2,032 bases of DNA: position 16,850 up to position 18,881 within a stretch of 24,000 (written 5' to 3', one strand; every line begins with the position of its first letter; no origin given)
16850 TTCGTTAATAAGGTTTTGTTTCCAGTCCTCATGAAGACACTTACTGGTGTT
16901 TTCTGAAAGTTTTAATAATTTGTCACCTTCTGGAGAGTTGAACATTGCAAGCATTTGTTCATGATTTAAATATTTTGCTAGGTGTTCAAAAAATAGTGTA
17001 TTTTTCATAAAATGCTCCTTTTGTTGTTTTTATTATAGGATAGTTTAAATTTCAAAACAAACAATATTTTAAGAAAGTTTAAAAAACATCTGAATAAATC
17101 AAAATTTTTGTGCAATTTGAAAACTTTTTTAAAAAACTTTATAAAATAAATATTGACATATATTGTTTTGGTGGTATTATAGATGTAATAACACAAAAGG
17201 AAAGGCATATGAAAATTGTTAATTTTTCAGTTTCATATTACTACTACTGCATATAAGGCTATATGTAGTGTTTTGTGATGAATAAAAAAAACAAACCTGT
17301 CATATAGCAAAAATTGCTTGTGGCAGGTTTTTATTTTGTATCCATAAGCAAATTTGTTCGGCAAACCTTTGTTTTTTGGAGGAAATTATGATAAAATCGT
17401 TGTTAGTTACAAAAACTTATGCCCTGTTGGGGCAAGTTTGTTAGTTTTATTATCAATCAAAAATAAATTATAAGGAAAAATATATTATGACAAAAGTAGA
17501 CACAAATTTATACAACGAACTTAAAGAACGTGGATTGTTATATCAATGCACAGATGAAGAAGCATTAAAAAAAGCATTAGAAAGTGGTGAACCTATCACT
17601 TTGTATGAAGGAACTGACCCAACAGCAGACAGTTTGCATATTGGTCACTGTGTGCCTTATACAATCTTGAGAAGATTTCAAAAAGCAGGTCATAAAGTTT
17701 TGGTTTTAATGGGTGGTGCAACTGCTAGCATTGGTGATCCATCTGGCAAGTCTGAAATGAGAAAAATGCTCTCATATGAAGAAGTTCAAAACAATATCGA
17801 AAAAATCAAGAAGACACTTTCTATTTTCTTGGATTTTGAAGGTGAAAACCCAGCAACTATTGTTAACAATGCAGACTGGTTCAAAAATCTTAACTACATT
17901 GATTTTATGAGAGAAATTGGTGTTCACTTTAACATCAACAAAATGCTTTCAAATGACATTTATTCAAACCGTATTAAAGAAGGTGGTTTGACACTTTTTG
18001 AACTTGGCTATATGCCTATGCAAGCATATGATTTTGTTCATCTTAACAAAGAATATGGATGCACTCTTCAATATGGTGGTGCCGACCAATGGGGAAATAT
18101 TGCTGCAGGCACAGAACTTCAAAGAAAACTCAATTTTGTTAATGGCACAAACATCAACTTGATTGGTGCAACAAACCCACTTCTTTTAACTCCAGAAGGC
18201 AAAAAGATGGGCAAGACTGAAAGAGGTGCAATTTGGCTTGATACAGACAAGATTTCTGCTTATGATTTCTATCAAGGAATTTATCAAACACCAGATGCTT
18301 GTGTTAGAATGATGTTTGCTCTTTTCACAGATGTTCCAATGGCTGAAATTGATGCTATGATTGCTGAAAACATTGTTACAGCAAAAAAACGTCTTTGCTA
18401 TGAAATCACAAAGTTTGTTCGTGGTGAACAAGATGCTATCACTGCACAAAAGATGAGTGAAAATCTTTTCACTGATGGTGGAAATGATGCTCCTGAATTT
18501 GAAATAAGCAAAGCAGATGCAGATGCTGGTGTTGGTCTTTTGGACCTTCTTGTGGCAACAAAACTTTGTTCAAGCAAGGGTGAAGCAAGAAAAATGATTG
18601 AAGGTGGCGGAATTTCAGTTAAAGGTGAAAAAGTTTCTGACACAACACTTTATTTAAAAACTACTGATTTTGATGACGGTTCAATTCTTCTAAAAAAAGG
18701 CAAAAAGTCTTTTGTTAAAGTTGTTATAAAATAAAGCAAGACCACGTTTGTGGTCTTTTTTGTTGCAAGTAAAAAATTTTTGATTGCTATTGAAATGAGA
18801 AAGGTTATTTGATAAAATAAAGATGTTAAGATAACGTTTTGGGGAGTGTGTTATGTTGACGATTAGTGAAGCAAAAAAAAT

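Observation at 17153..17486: tyrS appears to be controlled by a Tyr-codon leader-peptide attenuator instead of a T-box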

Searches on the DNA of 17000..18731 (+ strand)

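Call 4: search_rna_families(source=window, start=17000, end=17600, threshold=evalue, max_evalue=10, show_alignments=3)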
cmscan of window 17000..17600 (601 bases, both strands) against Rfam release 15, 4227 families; matches with E-value up to 10: 18.
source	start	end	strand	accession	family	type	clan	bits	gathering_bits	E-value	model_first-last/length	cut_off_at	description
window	17270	17354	+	RF03781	mir-4524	Gene; miRNA;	-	29.1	68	0.00038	1-84/84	no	mir-4524 microRNA precursor family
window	17231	17335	+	RF01608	ceN102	Gene; snRNA; snoRNA; HACA-box;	-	24.3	50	0.22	1-142/142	no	Caenorhabditis snoRNA ceN80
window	17405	17495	+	RF01463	rli27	Gene; sRNA;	-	24.2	55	4.9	1-99/99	no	Listeria sRNA rli27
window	17246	17340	+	RF04312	trpB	Cis-reg;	-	24.1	59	0.52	1-107/107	no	trpB ncRNA motif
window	17270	17354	-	RF03781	mir-4524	Gene; miRNA;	-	22.7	68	0.027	1-84/84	no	mir-4524 microRNA precursor family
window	17256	17350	+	RF02820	V_AS9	Gene; antisense;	-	21.8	50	0.21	1-104/104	no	Vibrio RNA AS9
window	17255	17344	+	RF00121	MicC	Gene; sRNA;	-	20.8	90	1.4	1-123/123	no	MicC RNA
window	17406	17479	+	RF01987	ZEB2_AS1_4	Gene; lncRNA;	-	20.8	50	9.8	1-78/78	no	ZEB2 antisense RNA 1 conserved region 4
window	17234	17304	+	RF01603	snoR29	Gene; snRNA; snoRNA; CD-box;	-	19.5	50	7.2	1-84/84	no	small nucleolar RNA snoR29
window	17271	17349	+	RF03845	mir-3327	Gene; miRNA;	-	18.8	85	1.6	1-89/89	no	mir-3327 microRNA precursor family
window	17188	17238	-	RF03056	RAGATH-35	Gene; sRNA;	-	18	38.9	1.1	1-87/87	no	RAGATH-35 RNA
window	17270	17296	+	RF00535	snoMe28S-Am982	Gene; snRNA; snoRNA; CD-box;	CL00054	18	49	2.8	1-80/80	no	Small nucleolar RNA Me28S-Am982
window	17399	17504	-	RF00121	MicC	Gene; sRNA;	-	17.7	90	5.8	1-123/123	no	MicC RNA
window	17308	17356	+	RF02548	Oskar_OES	Cis-reg;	-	17.2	46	4.6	1-67/67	no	Oocyte entry signal (OES) from oskar mRNA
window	17527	17568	+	RF03064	RAGATH-18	Gene; sRNA;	-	16.3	44.9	4.4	1-71/71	no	RAGATH-18 RNA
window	17208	17336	+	RF01859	Phe_leader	Cis-reg; leader;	-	15.5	55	8.9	1-125/125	no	Phenylalanine leader peptide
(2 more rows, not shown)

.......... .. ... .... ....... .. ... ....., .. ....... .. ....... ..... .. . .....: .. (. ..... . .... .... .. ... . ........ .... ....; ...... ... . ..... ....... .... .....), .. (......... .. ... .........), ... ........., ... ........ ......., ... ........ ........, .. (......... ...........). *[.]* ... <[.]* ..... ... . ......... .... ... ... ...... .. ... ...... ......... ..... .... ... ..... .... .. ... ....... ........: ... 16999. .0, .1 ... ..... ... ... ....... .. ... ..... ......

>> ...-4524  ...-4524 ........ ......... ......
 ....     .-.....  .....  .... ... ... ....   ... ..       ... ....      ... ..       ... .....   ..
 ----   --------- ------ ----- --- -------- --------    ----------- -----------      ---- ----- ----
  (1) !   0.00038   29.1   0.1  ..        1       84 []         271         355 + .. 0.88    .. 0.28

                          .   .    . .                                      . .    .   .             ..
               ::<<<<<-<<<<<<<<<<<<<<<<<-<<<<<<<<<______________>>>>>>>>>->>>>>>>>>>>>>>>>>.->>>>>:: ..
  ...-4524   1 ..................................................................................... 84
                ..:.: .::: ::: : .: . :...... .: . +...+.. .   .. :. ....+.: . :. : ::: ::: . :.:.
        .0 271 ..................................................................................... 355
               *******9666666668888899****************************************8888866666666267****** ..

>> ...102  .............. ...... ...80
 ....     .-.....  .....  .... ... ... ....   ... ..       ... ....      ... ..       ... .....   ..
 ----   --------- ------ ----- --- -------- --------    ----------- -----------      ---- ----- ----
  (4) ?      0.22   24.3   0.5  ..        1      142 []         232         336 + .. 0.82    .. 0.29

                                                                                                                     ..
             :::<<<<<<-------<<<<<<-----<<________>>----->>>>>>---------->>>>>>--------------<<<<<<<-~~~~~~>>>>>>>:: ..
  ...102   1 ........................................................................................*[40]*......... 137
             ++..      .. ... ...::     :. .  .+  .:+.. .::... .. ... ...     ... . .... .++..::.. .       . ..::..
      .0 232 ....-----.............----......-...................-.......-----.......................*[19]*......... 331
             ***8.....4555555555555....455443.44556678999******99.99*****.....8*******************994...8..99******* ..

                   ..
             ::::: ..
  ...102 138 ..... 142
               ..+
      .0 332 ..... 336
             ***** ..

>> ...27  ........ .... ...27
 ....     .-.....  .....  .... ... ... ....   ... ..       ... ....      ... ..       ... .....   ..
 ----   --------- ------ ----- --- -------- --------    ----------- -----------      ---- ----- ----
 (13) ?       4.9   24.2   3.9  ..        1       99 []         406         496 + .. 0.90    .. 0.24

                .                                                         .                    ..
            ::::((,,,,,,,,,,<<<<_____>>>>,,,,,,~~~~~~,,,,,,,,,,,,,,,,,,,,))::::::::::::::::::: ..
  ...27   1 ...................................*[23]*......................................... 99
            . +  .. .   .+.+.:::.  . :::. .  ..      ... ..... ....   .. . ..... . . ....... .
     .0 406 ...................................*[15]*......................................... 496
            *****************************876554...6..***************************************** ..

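Call 18: search_rna_families(sources=[L001, L002, L003, L004, L005, L006, L007, L008, L009, L010, L011, L012, L013, L014, L015, L016, L017, L018, L019, L020], threshold=gathering)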
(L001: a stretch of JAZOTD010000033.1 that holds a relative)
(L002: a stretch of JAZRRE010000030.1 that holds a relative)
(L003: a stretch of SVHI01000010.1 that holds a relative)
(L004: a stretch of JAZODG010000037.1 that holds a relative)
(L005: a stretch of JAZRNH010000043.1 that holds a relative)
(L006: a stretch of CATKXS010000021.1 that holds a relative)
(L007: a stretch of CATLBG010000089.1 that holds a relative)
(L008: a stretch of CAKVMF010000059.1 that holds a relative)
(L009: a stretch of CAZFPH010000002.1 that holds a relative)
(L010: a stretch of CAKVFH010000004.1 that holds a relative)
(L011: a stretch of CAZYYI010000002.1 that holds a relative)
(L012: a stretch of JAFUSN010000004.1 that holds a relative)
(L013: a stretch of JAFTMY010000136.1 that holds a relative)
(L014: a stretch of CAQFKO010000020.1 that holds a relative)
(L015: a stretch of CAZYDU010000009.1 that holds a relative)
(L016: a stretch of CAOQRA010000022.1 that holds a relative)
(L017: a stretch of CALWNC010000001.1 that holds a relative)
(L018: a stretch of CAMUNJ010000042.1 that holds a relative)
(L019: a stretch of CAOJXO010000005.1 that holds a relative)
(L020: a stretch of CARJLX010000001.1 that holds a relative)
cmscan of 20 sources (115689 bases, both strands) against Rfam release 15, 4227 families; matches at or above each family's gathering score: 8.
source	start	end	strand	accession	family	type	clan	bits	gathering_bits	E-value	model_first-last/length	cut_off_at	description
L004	2021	2094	-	RF00005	tRNA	Gene; tRNA;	CL00001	66.1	29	6.6e-12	1-71/71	no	tRNA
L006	1899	1972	-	RF00005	tRNA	Gene; tRNA;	CL00001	65.4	29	1e-11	1-71/71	no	tRNA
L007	503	576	-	RF00005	tRNA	Gene; tRNA;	CL00001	63.1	29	4.6e-11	1-71/71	no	tRNA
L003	2024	2097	-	RF00005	tRNA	Gene; tRNA;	CL00001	63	29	4.7e-11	1-71/71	no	tRNA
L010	1947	2020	-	RF00005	tRNA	Gene; tRNA;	CL00001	63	29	4.7e-11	1-71/71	no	tRNA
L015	5879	5952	-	RF00005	tRNA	Gene; tRNA;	CL00001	63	29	4.7e-11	1-71/71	no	tRNA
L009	204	277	-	RF00005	tRNA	Gene; tRNA;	CL00001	61.5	29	1.2e-10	1-71/71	no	tRNA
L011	237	310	-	RF00005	tRNA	Gene; tRNA;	CL00001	52.3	29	4.3e-08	1-71/71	no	tRNA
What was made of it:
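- Tried and rejected: Rfam at gathering threshold gave no T-box on L001-L020 (call 18).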

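Call 20: search_rna_families(sources=[L018, L022, L025, L028, L030, L032, L041, L044, L059, L062, L066], threshold=evalue, max_evalue=0.01, show_alignments=2)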
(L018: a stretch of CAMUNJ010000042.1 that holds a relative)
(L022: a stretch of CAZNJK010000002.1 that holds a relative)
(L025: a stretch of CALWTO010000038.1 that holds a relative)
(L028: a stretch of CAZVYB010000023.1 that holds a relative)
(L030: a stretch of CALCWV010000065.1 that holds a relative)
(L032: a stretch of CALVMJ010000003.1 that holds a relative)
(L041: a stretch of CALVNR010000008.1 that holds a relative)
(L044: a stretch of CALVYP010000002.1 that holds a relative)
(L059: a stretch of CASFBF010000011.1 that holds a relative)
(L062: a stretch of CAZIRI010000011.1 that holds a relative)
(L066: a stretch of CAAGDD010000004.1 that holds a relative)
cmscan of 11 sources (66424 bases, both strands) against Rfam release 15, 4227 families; matches with E-value up to 0.01: 12.
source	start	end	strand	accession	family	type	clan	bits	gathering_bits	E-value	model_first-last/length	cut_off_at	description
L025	2227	2462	+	RF00230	T-box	Cis-reg; leader;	-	84.2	93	9.5e-17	1-219/219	no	T-box leader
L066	2247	2462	+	RF00230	T-box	Cis-reg; leader;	-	83.2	93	1.6e-16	1-219/219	no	T-box leader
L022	2263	2462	+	RF00230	T-box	Cis-reg; leader;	-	79.7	93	1.3e-15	1-219/219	no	T-box leader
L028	2257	2460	+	RF00230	T-box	Cis-reg; leader;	-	78.8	93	2.3e-15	1-219/219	no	T-box leader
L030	2273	2460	+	RF00230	T-box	Cis-reg; leader;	-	75.2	93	1.9e-14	1-219/219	no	T-box leader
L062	2269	2459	+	RF00230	T-box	Cis-reg; leader;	-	71.9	93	1.3e-13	1-219/219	no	T-box leader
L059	2277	2469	+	RF00230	T-box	Cis-reg; leader;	-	71.5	93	1.8e-13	1-219/219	no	T-box leader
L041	2228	2461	+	RF00230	T-box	Cis-reg; leader;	-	67.5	93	1.8e-12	1-219/219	no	T-box leader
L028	5837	5908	+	RF00005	tRNA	Gene; tRNA;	CL00001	66.6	29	2.8e-12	1-71/71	no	tRNA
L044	2262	2465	+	RF00230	T-box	Cis-reg; leader;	-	62.5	93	3.7e-11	1-219/219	no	T-box leader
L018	2109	2457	+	RF00230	T-box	Cis-reg; leader;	-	59.2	93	2.5e-10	1-219/219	no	T-box leader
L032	2010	2116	+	RF00230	T-box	Cis-reg; leader;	-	36.4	93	0.00019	1-219/219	no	T-box leader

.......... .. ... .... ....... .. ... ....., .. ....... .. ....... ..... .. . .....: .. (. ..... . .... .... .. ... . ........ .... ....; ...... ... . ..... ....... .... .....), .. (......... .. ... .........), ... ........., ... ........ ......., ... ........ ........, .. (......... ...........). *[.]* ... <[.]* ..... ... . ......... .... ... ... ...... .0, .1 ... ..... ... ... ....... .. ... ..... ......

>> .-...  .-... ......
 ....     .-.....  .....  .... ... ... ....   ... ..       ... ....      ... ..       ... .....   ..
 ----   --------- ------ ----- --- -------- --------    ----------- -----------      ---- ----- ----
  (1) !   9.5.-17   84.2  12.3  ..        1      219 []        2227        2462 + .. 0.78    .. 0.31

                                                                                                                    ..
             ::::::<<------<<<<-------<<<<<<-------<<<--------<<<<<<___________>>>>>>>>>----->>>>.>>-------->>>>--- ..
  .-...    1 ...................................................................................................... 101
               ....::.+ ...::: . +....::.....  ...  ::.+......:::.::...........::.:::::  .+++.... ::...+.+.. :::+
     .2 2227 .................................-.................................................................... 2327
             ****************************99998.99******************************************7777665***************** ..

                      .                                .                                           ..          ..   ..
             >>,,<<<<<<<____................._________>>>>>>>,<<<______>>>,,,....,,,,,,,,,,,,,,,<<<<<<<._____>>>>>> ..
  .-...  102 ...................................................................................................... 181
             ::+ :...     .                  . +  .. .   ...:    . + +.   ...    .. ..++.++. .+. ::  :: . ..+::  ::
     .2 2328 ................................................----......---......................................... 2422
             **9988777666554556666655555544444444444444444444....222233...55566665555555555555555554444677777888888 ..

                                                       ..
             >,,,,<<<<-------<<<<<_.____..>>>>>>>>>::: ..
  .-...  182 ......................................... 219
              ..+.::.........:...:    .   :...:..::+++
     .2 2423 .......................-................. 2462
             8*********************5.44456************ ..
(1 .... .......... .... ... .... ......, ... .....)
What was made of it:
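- On T-box riboswitch (RF00230): The same scan finds T-boxes of 59-84 bits in relatives (call 20).
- Closest known: tyrS T-box riboswitch. Same: Same gene, same signal (tRNA-Tyr charging), same output (antitermination at an intrinsic terminator), and the same genomic position in sister lineages (call 20).
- Tried and rejected: The RF00230 cut-off is 93 bits, and true tyrS T-boxes of these relatives score 59-84 bits (call 20).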
